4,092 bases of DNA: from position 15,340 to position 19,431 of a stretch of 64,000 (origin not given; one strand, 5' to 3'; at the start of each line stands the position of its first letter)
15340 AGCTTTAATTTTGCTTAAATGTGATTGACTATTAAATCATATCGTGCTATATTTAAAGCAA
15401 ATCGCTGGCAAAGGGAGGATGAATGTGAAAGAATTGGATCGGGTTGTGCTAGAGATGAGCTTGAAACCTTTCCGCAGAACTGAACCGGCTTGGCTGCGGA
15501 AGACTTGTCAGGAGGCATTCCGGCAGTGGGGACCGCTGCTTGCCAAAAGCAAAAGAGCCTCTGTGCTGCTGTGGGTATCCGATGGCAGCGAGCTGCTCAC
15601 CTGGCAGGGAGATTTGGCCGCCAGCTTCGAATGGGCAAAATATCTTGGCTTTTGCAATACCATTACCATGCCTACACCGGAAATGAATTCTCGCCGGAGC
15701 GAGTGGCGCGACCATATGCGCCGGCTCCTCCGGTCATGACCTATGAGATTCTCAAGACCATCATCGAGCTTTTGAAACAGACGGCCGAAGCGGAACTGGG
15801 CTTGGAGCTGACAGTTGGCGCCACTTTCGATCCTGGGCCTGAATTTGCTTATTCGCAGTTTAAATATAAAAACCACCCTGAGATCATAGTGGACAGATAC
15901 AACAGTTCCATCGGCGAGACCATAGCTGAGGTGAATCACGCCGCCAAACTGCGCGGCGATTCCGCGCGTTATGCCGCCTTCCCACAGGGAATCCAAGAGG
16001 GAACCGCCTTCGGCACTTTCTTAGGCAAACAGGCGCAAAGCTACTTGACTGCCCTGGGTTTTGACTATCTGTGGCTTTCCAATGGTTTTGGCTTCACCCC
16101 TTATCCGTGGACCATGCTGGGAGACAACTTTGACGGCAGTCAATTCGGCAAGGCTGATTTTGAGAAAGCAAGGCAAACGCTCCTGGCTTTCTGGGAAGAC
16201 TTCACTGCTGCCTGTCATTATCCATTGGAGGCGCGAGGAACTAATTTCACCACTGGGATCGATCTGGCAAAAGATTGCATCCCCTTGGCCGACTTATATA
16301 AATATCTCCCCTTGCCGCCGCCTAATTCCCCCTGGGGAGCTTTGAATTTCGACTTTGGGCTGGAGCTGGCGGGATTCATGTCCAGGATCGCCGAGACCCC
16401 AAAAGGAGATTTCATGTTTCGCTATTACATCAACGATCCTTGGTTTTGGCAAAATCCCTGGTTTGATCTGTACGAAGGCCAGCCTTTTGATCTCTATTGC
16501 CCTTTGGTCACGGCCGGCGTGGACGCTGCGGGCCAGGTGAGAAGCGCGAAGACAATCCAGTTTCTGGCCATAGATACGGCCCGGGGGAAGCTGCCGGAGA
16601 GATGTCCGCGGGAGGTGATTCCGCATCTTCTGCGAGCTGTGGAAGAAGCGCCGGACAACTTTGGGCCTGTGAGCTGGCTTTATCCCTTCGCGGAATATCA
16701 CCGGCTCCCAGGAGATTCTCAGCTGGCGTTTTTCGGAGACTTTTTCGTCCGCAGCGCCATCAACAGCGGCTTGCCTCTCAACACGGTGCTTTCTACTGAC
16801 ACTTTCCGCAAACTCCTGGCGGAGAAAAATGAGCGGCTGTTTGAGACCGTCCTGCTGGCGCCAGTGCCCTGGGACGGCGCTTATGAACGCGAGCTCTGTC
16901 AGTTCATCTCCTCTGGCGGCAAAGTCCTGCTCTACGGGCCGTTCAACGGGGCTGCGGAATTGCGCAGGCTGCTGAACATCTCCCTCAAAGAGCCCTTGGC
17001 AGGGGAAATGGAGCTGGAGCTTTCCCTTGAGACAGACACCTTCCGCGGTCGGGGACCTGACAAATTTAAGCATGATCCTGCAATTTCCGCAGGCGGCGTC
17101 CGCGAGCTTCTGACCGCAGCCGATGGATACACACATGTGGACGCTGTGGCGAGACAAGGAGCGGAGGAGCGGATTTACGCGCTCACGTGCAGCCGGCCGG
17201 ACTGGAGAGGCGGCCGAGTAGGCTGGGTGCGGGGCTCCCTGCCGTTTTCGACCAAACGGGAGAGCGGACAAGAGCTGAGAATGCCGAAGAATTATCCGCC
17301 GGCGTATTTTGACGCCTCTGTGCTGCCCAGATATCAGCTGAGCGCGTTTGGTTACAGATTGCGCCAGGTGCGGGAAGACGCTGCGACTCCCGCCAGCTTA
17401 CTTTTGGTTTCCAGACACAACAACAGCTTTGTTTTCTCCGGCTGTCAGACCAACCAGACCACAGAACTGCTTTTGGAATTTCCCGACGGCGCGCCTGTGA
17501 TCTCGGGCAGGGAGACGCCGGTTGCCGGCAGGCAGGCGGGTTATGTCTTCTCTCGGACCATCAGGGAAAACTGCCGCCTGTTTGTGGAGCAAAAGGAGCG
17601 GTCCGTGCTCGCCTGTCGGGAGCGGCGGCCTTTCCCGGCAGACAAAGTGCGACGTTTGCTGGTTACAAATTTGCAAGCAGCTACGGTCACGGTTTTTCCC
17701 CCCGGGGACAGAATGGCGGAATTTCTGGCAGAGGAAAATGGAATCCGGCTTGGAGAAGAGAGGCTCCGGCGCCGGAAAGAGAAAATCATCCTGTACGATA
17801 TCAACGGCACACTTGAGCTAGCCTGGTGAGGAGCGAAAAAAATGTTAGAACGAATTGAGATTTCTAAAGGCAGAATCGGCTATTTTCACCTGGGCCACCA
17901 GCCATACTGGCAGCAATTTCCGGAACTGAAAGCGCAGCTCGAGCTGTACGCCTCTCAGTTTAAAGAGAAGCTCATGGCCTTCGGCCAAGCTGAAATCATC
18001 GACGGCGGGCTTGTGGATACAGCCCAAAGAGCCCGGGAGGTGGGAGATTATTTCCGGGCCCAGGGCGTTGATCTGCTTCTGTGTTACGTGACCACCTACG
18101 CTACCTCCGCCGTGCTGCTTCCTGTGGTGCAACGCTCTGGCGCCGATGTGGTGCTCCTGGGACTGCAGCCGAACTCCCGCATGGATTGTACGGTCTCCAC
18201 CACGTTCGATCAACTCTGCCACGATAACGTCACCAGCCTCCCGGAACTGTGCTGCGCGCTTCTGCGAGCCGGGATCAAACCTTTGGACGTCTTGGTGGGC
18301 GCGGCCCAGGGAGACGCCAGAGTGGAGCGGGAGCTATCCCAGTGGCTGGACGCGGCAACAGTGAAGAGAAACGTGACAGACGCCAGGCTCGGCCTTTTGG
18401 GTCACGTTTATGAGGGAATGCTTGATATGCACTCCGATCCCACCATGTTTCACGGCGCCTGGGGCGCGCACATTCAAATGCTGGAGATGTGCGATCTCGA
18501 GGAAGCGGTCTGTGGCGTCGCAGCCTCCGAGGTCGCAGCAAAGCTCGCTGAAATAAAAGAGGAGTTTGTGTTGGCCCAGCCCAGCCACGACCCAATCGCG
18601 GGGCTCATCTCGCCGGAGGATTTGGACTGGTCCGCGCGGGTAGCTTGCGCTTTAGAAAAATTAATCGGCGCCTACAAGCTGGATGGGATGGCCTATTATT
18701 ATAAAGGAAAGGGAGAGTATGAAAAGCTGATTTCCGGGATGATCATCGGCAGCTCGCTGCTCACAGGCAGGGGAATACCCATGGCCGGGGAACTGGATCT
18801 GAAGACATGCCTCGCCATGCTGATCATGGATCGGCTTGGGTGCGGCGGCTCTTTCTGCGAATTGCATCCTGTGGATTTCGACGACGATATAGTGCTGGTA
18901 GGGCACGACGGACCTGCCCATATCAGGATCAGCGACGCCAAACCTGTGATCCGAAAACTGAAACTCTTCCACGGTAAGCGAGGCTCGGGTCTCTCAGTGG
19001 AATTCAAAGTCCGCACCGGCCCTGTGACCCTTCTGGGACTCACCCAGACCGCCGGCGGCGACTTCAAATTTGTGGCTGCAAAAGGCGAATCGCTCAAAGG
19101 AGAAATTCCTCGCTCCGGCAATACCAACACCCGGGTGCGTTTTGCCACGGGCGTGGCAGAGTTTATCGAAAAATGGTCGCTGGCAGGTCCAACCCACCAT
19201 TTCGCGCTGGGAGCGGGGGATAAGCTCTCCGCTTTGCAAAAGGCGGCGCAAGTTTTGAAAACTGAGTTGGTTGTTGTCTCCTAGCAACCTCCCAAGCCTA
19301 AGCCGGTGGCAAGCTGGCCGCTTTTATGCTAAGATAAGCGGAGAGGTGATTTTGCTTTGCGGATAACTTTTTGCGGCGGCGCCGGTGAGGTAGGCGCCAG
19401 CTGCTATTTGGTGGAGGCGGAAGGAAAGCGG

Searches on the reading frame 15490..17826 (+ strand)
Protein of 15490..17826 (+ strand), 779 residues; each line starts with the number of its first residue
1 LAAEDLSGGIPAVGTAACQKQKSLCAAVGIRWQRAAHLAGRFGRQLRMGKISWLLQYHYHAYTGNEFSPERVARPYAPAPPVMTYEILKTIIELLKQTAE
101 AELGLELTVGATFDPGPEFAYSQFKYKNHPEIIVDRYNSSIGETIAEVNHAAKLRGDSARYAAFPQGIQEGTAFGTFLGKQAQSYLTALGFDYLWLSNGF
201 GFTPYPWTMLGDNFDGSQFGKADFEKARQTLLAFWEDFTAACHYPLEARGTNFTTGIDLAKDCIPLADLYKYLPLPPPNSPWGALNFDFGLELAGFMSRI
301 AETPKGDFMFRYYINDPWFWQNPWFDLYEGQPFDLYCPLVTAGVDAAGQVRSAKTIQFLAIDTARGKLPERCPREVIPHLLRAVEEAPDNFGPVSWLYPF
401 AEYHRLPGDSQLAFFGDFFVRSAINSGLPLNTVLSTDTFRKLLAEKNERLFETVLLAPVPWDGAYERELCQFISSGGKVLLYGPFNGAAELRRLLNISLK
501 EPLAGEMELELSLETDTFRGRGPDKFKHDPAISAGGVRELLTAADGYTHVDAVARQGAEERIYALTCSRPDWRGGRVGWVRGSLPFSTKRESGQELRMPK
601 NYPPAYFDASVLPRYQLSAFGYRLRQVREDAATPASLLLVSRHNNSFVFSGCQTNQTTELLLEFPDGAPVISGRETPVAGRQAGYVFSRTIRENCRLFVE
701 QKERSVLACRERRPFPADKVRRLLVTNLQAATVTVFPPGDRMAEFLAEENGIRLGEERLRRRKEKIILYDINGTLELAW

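Call 6: search_protein_families(library=pfam, proteins=[window:15490-17826:+], max_evalue=0.00001)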
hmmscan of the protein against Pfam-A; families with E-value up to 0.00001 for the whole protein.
window:15490-17826:+ (779 aa): 0 families

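Call 59: search_protein_families(library=ncbifam, proteins=[window:15490-17826:+], max_evalue=0.00001)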
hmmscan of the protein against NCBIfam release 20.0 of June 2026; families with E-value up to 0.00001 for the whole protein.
window:15490-17826:+ (779 aa): 0 families

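Call 81: search_solved_structures(query=window:15490-17826:+, max_evalue=0.01)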
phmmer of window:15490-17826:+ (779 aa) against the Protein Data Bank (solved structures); distinct sequences matched with E-value up to 0.01: 0.

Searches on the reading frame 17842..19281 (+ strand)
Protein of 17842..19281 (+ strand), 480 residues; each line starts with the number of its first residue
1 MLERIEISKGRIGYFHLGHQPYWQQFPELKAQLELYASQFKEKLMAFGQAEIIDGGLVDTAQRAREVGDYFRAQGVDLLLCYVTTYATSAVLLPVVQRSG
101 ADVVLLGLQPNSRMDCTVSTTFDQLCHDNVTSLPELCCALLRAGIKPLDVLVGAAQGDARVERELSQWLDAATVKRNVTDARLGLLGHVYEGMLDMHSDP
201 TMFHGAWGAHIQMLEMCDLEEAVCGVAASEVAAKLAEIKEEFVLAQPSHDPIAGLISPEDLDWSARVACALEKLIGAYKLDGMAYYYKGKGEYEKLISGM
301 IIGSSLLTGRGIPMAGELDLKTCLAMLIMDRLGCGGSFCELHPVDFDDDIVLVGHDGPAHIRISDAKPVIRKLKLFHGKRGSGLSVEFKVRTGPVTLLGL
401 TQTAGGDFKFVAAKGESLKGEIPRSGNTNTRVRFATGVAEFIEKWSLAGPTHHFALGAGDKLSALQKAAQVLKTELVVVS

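Call 6: search_protein_families(library=pfam, proteins=[window:17842-19281:+], max_evalue=0.00001)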
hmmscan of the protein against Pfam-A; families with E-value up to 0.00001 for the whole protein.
window:17842-19281:+ (480 aa): 1 family
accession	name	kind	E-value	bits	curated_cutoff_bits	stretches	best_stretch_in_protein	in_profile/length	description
PF11762.14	Arabinose_Iso_C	-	1.4e-08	35.1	25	1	336-475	2-144/144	L-arabinose isomerase C-terminal domain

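Call 59: search_protein_families(library=ncbifam, proteins=[window:17842-19281:+], max_evalue=0.00001)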
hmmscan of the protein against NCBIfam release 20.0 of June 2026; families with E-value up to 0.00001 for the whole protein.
window:17842-19281:+ (480 aa): 2 families
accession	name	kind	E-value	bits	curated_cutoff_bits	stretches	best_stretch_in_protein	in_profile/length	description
NF048012.1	SlpQosIsomSftI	equivalog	7.7e-14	51.3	700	1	137-476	114-440/443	sulfoquinovose isomerase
NF002795.0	PRK02929.1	equivalog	1.7e-11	43.5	622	1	150-479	146-475/499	L-arabinose isomerase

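Call 84: find_related_loci(query=window:17842-19281:+, collection=metagenome_contigs, flank=10000)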
Query window:17842-19281:+ (480 aa) in metagenome_contigs; peptide patterns used: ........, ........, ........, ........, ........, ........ (x = any residue, [..] = any of these).
75 stretches matched a pattern; 4 encode a relative of the query (tblastn E <= 1e-3); 4 distinct loci.
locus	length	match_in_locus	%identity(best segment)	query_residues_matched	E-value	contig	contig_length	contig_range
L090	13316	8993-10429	82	1-479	0e+0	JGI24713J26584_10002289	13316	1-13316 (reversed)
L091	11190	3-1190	57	86-479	1e-148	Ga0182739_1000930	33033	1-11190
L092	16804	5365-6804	45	2-480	1e-126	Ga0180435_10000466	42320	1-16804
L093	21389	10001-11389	39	8-472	4e-104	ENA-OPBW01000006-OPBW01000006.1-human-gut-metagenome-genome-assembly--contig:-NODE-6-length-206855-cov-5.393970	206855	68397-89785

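Call 96: search_protein_families(library=pfam, proteins=[L090:10643-12100:-], max_evalue=0.00001)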
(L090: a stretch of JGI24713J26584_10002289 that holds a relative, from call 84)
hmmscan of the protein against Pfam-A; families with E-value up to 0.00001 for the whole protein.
L090:10643-12100:- (485 aa): 1 family
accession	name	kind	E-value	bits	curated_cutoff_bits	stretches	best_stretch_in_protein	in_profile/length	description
PF01609.27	DDE_Tnp_1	-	8.9e-15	55.4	23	1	178-469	5-200/200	Transposase DDE domain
